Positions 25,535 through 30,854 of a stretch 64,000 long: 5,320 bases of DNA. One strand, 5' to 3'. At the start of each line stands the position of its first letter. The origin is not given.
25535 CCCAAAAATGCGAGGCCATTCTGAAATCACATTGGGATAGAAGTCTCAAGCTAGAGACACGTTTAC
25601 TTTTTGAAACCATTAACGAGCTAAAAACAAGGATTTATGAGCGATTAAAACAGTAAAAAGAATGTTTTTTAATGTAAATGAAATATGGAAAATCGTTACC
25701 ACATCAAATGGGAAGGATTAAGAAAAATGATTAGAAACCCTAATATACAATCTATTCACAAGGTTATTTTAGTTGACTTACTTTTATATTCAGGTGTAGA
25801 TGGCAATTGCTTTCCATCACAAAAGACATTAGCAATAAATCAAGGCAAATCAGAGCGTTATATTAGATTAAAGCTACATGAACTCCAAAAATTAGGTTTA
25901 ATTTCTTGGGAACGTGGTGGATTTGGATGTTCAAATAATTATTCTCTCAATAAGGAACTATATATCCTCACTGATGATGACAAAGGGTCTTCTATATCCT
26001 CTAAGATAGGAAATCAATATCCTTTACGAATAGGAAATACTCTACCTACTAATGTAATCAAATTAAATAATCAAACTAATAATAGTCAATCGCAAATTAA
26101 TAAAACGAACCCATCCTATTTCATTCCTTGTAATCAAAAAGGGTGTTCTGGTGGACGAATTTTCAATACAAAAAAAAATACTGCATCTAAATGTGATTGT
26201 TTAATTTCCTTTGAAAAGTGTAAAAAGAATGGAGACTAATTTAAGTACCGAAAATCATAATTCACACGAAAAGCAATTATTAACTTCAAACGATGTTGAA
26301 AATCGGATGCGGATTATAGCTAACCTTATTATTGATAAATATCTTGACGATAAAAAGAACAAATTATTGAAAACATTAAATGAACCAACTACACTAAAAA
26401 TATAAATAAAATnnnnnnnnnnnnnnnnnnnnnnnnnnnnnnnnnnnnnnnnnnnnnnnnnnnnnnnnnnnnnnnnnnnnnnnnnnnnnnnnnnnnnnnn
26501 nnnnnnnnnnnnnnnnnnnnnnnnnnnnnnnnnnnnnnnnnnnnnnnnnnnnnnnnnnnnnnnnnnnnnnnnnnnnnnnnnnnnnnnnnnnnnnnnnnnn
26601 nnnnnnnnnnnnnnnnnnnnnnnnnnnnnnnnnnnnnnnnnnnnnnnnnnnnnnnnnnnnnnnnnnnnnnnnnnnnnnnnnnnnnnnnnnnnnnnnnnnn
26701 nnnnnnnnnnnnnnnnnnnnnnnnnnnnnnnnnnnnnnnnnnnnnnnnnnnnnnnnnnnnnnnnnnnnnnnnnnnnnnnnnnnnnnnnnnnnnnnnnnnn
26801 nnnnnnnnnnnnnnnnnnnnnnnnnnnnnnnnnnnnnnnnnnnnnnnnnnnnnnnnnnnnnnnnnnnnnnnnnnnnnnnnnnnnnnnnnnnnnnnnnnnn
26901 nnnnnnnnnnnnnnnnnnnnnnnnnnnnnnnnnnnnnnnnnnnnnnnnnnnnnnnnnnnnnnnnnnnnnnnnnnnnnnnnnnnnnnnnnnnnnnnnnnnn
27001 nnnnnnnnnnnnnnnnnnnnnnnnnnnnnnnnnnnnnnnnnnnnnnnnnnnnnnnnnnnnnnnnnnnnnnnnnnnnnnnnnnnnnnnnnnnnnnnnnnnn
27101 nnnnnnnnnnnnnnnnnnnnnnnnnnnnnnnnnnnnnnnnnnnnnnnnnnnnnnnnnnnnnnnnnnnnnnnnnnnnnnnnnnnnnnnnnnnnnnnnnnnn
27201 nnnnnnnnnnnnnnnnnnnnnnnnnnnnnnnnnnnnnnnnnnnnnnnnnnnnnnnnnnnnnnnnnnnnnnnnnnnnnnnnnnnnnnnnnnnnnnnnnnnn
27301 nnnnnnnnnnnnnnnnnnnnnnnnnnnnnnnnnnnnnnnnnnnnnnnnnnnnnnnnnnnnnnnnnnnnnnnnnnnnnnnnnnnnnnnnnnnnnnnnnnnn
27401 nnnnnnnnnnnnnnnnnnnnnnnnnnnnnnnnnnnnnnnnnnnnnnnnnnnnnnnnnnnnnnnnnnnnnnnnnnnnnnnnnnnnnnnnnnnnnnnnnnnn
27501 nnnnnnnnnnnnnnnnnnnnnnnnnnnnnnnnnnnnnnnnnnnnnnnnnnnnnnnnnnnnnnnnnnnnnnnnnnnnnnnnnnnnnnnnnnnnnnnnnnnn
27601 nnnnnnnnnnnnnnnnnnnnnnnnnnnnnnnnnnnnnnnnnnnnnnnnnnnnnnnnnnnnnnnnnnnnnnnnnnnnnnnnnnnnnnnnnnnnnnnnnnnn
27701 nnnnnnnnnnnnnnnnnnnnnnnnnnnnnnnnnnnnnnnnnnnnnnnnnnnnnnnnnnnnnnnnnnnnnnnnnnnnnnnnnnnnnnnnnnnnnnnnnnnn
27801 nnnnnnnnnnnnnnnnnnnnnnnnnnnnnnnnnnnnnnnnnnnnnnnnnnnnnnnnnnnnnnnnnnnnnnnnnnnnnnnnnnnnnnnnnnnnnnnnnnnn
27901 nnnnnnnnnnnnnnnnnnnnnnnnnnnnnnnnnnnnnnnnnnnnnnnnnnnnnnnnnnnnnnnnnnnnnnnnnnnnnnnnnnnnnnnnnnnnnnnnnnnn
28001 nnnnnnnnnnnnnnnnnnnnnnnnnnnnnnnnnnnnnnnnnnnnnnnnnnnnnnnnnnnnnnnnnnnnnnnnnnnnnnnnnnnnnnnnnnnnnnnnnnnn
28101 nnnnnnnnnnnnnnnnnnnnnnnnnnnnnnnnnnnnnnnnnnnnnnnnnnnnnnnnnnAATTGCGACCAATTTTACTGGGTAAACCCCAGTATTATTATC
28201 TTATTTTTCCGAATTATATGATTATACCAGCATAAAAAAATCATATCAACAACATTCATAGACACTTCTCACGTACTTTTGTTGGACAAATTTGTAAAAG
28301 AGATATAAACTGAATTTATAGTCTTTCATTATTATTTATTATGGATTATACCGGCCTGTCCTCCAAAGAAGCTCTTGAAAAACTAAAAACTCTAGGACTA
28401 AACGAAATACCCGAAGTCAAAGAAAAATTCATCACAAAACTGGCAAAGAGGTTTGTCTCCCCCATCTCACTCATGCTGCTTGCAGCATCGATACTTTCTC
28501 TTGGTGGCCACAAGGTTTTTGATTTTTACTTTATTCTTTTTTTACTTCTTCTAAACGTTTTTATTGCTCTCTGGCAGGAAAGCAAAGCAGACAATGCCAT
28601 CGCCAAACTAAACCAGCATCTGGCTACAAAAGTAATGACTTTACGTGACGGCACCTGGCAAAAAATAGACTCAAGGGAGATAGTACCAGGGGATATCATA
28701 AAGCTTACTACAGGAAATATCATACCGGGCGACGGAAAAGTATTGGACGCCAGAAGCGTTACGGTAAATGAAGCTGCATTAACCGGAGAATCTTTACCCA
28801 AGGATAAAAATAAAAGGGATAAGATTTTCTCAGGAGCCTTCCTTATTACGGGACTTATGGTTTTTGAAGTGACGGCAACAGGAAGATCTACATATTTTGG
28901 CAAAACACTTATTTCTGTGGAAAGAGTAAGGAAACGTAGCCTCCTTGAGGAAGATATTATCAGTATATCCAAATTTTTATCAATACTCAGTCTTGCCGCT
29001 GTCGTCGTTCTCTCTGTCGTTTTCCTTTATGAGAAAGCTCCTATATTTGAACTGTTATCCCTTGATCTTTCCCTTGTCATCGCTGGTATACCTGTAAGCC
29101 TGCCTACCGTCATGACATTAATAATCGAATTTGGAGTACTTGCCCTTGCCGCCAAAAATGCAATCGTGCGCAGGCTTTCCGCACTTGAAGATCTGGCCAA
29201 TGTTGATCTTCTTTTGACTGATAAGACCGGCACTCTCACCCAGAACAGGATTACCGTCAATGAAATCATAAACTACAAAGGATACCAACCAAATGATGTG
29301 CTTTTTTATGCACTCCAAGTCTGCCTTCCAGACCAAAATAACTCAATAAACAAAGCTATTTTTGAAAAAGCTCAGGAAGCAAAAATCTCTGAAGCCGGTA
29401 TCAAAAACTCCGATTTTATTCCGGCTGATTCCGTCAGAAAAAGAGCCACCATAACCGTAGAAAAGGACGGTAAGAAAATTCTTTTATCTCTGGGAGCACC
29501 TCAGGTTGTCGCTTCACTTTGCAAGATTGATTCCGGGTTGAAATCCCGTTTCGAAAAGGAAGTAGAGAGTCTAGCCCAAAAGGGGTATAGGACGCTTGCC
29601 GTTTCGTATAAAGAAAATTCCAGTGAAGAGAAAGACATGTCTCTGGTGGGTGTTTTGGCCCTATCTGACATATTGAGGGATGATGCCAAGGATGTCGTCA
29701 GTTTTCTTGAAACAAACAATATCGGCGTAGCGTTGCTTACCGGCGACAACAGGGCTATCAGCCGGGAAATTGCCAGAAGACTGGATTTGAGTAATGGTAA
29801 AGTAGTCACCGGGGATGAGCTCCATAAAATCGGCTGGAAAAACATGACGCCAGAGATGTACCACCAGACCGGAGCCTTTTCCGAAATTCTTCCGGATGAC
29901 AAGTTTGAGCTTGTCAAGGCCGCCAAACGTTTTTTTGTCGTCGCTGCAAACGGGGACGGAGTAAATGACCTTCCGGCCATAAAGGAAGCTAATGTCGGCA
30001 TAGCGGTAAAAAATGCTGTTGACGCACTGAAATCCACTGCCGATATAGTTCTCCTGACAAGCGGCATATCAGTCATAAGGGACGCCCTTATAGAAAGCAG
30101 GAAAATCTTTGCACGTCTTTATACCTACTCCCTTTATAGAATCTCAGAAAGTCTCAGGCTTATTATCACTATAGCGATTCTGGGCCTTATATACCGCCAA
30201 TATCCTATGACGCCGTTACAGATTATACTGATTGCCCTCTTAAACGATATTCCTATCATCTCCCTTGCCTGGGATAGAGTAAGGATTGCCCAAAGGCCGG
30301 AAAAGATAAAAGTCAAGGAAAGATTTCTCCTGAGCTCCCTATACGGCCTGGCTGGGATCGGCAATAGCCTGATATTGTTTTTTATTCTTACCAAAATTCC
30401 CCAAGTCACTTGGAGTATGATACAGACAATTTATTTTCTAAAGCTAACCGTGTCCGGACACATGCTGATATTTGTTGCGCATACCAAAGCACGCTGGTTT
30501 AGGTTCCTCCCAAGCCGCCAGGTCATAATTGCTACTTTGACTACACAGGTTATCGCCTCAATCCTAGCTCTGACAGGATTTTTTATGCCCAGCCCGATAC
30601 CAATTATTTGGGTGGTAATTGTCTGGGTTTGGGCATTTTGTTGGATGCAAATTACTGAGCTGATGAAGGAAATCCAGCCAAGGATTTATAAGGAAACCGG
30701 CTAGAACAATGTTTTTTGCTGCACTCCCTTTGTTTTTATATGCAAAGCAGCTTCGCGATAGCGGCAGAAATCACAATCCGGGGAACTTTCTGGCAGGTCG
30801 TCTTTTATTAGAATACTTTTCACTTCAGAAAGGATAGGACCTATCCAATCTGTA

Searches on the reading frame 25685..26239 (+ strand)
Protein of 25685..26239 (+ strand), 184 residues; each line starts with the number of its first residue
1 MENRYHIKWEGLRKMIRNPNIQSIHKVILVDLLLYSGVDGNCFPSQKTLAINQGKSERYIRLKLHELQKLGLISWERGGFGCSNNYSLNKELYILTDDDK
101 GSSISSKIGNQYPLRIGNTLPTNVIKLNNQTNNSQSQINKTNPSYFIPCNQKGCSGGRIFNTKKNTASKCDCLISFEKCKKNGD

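Call 9: search_protein_families(library=pfam, proteins=[window:25685-26239:+], max_evalue=0.01)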
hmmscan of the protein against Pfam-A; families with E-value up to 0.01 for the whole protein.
window:25685-26239:+ (184 aa): 1 family
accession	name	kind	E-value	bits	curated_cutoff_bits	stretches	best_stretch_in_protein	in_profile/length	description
PF13730.12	HTH_36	-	1.7e-07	31.4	25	1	25-73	7-55/55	Helix-turn-helix domain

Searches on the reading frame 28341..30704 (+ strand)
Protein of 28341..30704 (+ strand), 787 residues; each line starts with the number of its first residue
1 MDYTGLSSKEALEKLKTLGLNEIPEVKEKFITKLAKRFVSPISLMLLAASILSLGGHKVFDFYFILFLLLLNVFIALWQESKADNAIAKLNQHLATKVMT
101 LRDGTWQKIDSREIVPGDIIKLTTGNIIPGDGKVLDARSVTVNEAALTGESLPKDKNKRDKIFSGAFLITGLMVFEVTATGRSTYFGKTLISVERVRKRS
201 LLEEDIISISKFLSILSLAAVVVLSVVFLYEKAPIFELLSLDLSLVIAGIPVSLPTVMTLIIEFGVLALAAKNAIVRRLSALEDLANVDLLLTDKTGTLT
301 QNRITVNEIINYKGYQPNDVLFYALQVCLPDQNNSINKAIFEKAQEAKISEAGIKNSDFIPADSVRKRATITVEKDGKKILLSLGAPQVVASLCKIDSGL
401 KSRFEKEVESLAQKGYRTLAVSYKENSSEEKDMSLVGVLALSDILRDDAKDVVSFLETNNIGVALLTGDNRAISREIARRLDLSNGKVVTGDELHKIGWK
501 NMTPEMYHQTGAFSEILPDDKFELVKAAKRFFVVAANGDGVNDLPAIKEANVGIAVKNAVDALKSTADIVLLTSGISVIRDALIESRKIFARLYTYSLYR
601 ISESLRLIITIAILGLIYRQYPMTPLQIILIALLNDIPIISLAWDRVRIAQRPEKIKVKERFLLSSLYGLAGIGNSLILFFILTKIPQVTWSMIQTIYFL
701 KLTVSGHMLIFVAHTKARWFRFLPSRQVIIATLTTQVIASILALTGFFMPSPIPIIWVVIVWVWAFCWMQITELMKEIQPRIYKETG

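Call 9: search_protein_families(library=pfam, proteins=[window:28341-30704:+], max_evalue=0.01)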
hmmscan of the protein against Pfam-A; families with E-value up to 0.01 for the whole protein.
window:28341-30704:+ (787 aa): 5 families
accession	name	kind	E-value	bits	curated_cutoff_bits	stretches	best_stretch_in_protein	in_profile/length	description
PF00122.25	E1-E2_ATPase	-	1.2e-42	145.9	28.1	1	95-272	4-181/181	E1-E2 ATPase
PF00702.32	Hydrolase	-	2.3e-15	57.9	26.4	1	289-551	2-191/191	haloacid dehalogenase-like hydrolase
PF00690.31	Cation_ATPase_N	-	1.1e-09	38.2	20.4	1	4-53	19-69/69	Cation transporter/ATPase, N-terminus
PF08282.18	Hydrolase_3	-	1.3e-06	28.8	20.9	1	534-573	206-245/255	haloacid dehalogenase-like hydrolase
PF00689.26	Cation_ATPase_C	-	7.2e-06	26.3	27.3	1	622-777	3-174/175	Cation transporting ATPase, C-terminus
